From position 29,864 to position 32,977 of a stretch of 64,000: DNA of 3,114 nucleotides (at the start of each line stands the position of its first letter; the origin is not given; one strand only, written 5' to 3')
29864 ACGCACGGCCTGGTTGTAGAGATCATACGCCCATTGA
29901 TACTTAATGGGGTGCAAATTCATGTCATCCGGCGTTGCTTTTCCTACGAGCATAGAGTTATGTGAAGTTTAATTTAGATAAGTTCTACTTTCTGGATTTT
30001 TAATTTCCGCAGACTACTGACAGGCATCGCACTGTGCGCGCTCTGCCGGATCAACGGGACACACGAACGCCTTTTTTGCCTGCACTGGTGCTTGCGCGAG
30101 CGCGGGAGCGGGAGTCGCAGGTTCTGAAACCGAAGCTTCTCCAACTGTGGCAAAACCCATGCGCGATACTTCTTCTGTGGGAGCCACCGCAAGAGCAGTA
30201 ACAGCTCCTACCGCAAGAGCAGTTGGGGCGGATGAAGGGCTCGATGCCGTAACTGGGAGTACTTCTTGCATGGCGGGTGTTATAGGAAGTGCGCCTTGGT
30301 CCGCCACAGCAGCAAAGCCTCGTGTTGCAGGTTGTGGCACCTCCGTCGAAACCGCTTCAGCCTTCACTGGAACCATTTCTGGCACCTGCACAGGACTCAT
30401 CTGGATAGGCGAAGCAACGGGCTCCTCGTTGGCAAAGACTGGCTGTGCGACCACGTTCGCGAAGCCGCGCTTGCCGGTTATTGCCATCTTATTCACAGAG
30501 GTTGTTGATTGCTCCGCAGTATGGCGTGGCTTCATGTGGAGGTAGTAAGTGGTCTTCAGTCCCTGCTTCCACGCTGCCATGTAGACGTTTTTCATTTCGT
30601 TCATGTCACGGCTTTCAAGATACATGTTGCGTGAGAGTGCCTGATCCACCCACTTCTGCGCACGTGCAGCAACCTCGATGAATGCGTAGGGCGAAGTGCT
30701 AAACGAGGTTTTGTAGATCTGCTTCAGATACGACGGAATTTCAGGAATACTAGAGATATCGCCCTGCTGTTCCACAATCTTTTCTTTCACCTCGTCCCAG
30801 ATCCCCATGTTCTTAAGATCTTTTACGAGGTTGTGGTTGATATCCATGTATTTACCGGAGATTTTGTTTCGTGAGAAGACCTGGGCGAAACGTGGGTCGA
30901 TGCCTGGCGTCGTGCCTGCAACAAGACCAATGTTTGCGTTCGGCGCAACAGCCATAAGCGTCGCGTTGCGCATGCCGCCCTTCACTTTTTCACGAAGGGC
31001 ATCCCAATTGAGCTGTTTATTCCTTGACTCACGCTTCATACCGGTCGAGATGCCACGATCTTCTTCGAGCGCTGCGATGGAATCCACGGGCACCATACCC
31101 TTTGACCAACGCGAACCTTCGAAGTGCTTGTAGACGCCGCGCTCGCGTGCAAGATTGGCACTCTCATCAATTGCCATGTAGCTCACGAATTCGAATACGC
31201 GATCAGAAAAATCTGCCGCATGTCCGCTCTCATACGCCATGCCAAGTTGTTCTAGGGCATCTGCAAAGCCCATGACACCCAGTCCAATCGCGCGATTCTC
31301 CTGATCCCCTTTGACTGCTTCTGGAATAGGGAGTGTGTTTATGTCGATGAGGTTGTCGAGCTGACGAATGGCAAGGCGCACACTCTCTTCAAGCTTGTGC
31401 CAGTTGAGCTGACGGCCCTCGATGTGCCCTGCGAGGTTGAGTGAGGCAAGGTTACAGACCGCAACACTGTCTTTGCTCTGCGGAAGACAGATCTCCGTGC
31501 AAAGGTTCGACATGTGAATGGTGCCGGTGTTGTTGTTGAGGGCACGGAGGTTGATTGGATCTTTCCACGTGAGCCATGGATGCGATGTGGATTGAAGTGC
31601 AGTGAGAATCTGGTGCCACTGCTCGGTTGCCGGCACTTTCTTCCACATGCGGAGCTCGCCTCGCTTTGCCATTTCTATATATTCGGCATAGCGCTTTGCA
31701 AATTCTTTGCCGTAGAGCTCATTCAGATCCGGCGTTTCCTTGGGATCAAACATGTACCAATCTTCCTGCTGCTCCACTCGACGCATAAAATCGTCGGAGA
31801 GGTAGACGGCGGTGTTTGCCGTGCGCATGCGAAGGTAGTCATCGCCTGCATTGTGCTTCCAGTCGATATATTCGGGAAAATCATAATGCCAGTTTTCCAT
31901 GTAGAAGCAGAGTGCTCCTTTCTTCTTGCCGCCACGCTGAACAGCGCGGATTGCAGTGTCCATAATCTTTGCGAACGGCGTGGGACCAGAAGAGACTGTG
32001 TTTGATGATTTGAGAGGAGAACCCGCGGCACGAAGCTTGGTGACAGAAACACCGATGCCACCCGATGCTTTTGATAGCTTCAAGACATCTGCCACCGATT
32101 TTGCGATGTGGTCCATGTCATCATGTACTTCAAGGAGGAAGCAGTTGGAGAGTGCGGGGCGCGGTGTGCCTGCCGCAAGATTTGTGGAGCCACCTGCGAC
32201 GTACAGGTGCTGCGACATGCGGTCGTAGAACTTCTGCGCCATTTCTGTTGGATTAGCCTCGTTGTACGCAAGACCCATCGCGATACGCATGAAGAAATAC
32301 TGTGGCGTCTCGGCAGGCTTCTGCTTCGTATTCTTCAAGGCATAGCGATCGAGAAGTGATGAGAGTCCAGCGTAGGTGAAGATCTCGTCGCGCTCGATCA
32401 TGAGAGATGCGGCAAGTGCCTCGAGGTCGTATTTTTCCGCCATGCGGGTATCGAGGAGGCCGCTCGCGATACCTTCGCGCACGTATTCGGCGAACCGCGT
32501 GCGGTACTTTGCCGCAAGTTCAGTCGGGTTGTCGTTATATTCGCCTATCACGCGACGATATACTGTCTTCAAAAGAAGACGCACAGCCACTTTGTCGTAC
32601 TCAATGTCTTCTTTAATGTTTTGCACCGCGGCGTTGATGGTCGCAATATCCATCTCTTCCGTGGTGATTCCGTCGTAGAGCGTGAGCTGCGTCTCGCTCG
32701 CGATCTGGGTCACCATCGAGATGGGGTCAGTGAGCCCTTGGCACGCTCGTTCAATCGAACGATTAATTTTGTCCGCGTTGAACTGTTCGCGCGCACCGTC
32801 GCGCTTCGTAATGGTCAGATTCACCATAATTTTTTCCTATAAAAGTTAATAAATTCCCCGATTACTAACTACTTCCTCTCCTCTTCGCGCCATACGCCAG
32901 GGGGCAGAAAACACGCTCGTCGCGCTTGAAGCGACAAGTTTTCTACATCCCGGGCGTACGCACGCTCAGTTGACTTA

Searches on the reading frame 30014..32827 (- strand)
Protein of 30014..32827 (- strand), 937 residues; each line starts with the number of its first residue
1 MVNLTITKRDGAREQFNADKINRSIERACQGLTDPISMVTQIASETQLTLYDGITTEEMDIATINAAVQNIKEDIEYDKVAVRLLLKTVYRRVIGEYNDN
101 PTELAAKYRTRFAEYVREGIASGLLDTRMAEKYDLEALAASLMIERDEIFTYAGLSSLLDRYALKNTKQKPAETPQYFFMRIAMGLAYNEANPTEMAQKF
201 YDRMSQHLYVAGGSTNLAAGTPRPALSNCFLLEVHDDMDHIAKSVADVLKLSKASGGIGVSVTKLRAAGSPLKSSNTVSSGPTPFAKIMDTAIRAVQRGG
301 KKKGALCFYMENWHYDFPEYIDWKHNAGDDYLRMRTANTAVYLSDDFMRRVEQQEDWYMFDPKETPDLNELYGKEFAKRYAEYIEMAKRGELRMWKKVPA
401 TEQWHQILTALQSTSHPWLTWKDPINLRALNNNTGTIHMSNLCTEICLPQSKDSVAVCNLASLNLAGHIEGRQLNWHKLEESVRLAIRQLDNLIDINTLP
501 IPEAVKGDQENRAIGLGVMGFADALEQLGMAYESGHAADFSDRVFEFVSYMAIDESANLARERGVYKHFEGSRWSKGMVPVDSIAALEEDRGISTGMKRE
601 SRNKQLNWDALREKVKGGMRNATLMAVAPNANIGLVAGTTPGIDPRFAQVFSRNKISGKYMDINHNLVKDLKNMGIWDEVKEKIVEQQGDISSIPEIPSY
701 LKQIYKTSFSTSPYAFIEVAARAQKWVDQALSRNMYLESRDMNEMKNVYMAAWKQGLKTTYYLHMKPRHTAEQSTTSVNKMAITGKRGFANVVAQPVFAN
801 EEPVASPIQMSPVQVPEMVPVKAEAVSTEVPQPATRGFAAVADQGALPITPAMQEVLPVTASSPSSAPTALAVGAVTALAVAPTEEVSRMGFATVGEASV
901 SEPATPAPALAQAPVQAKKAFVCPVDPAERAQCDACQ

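Call 11: search_protein_families(library=pfam, proteins=[window:30014-32827:-], max_evalue=0.001)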
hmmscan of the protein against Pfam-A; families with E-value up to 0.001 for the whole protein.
window:30014-32827:- (937 aa): 3 families
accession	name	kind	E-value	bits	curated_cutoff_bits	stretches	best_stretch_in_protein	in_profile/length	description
PF02867.20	Ribonuc_red_lgC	-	5.7e-168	560.2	23.9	1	227-763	1-523/523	Ribonucleotide reductase, barrel domain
PF00317.26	Ribonuc_red_lgN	-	1.4e-19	70.4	28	1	150-223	3-76/77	Ribonucleotide reductase, all-alpha domain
PF03477.21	ATP-cone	-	8.9e-13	49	25.8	1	5-87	2-83/88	ATP cone domain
